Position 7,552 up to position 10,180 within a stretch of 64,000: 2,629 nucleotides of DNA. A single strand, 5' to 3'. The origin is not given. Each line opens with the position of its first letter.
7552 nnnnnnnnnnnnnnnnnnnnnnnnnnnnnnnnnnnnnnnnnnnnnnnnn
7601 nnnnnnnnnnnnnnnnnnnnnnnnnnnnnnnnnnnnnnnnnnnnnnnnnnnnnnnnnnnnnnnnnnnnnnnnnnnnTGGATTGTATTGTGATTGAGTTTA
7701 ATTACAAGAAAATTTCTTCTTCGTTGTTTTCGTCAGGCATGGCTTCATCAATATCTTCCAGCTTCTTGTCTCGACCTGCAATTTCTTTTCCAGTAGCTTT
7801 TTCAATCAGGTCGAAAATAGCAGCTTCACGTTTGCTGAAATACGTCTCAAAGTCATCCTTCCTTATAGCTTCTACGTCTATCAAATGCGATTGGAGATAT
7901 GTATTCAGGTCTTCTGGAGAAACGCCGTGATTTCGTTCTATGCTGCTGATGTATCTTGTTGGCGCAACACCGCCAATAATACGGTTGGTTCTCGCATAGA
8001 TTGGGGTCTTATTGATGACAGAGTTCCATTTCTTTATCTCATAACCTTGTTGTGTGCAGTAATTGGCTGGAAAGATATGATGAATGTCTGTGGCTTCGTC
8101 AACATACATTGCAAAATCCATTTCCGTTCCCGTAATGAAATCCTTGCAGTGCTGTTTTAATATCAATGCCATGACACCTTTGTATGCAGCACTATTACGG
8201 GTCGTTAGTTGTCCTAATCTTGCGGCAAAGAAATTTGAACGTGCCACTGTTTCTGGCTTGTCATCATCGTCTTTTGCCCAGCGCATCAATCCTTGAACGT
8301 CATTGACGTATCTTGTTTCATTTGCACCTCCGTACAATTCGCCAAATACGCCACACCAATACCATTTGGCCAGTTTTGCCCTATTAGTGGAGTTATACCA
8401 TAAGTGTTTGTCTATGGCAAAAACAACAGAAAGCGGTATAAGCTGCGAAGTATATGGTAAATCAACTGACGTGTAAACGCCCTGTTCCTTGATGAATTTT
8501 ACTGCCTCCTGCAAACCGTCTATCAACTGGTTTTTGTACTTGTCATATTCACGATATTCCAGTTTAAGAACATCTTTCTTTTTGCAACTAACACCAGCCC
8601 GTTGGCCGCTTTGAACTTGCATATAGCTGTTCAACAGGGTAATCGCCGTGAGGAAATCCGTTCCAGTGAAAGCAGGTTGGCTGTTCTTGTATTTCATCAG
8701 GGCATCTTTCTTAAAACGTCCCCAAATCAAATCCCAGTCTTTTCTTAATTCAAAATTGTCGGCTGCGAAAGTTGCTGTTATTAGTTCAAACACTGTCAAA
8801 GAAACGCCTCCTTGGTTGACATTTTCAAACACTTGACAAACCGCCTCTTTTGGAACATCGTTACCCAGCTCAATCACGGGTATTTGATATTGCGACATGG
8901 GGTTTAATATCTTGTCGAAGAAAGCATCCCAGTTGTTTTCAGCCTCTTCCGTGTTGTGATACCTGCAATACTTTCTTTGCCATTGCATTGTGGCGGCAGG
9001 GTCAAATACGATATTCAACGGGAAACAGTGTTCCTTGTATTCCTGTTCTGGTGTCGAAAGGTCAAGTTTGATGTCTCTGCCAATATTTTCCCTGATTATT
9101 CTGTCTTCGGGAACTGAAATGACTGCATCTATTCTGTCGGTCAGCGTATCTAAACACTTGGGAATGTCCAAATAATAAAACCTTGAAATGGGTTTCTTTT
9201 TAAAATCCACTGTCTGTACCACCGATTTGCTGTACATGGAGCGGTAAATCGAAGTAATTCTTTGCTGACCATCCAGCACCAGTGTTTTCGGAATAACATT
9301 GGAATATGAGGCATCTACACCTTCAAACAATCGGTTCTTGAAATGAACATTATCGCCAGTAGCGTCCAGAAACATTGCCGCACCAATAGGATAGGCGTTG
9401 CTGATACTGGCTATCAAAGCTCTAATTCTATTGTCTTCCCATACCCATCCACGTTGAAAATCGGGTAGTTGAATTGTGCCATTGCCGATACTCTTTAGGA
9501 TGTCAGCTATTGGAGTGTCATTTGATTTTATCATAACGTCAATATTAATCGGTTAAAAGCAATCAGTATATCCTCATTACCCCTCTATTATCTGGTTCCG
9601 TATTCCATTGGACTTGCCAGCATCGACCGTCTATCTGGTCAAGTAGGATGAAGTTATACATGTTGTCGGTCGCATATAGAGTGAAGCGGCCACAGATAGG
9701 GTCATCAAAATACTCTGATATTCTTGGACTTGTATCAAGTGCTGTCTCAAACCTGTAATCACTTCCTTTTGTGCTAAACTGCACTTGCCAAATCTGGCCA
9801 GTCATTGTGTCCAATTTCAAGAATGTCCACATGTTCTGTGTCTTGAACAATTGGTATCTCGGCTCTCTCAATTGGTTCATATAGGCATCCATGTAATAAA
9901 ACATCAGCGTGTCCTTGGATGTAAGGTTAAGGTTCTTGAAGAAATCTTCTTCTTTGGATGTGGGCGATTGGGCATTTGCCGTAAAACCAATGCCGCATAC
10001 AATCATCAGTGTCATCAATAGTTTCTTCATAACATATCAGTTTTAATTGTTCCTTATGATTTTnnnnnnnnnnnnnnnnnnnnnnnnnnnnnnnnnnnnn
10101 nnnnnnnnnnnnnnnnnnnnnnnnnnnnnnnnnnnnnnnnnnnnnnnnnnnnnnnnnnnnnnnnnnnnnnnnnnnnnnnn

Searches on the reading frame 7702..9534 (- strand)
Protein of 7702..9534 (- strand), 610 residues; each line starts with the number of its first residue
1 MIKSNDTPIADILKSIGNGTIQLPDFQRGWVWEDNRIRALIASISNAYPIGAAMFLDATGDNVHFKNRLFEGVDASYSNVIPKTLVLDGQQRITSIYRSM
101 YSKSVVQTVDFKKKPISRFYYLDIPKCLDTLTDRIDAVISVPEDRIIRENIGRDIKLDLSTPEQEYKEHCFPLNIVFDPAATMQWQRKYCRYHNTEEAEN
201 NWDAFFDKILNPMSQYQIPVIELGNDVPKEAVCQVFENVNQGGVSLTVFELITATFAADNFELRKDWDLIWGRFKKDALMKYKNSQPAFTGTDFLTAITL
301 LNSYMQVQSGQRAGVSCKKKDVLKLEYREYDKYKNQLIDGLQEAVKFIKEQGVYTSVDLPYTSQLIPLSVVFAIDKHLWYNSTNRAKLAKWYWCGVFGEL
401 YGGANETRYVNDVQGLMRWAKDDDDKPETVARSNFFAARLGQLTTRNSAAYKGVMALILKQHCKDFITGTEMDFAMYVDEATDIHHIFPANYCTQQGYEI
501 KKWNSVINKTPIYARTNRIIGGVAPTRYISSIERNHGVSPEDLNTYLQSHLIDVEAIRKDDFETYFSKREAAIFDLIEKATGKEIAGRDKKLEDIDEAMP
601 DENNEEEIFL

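Call 5: search_protein_families(library=pfam, proteins=[window:7702-9534:-], max_evalue=0.01)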
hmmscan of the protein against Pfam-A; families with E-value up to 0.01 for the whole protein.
window:7702-9534:- (610 aa): 1 family
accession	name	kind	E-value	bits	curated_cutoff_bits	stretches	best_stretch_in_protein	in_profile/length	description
PF03235.19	GmrSD_N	-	2e-29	103.6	33.2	1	9-256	1-198/199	GmrSD restriction endonuclease, N-terminal domain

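Call 6: search_protein_families(library=ncbifam, proteins=[window:7702-9534:-], max_evalue=0.1)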
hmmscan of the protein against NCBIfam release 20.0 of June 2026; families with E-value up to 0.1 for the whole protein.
window:7702-9534:- (610 aa): 0 families

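Call 7: search_protein_families(library=padloc, proteins=[window:7702-9534:-], max_evalue=0.1)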
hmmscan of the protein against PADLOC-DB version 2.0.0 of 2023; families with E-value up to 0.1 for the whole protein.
window:7702-9534:- (610 aa): 15 families
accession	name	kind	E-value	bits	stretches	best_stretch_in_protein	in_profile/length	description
PDLC04709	PDC-M55C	-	7.1e-25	85.7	2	9-105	17-112/554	-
PDLC04151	HEC-05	-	9.7e-20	68.8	1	2-581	21-593/600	-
PDLC03877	NsnA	-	1.2e-14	52.4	1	2-254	46-198/385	-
PDLC04150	HEC-05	-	1.9e-13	48.2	1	8-252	9-256/583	-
PDLC04153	HEC-05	-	2.8e-09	33.7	1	11-136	11-146/621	-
PDLC02695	Orf5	-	1.4e-06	25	1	2-97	3-92/601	Orf5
PDLC04152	HEC-05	-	2.1e-05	21.2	1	7-59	7-62/566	-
PDLC04027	PD-T4-2_A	-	0.00016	18.8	1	10-52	41-84/363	-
PDLC04157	HEC-06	-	0.00031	17.5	1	9-96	11-85/558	-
PDLC02693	Orf5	-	0.00078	16.5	1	21-97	9-77/543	Orf5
PDLC02791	SspE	-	0.00099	15.4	1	3-96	4-101/775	SspE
PDLC04155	HEC-06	-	0.001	15.7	1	4-94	4-81/562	-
PDLC04154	HEC-06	-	0.0025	14.5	1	12-96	14-85/569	-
PDLC02792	SspE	-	0.0026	14.1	1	9-96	13-103/771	SspE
PDLC02701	Orf5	-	0.0074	12.8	1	22-96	21-92/596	Orf5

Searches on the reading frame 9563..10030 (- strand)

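Call 5: search_protein_families(library=pfam, proteins=[window:9563-10030:-], max_evalue=0.01)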
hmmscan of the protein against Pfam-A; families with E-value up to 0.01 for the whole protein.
window:9563-10030:- (155 aa): 1 family
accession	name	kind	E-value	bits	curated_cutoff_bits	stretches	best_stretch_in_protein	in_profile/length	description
PF16800.11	Endopep_inhib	-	0.006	17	29.9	0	74-140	28-90/150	IseA DL-endopeptidase inhibitor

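Call 6: search_protein_families(library=ncbifam, proteins=[window:9563-10030:-], max_evalue=0.1)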
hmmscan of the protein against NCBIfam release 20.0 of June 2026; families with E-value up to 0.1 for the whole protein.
window:9563-10030:- (155 aa): 0 families

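Call 7: search_protein_families(library=padloc, proteins=[window:9563-10030:-], max_evalue=0.1)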
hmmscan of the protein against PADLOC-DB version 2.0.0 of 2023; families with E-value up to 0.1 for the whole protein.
window:9563-10030:- (155 aa): 0 families

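Call 8: search_protein_families(library=phrogs, proteins=[window:9563-10030:-], max_evalue=0.1)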
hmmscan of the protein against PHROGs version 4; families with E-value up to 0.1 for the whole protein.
window:9563-10030:- (155 aa): 1 family
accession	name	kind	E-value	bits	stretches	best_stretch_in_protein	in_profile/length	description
phrog_1508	-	unknown function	0.015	16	1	1-17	1-17/39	-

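Call 101: search_protein_families(library=phrogs, proteins=[window:9563-10030:-], max_evalue=1)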
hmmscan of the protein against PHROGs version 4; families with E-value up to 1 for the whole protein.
window:9563-10030:- (155 aa): 2 families
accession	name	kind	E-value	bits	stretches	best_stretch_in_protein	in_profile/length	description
phrog_1508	-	unknown function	0.015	16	1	1-17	1-17/39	-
phrog_35961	-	unknown function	0.12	13.7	0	62-88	41-65/84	-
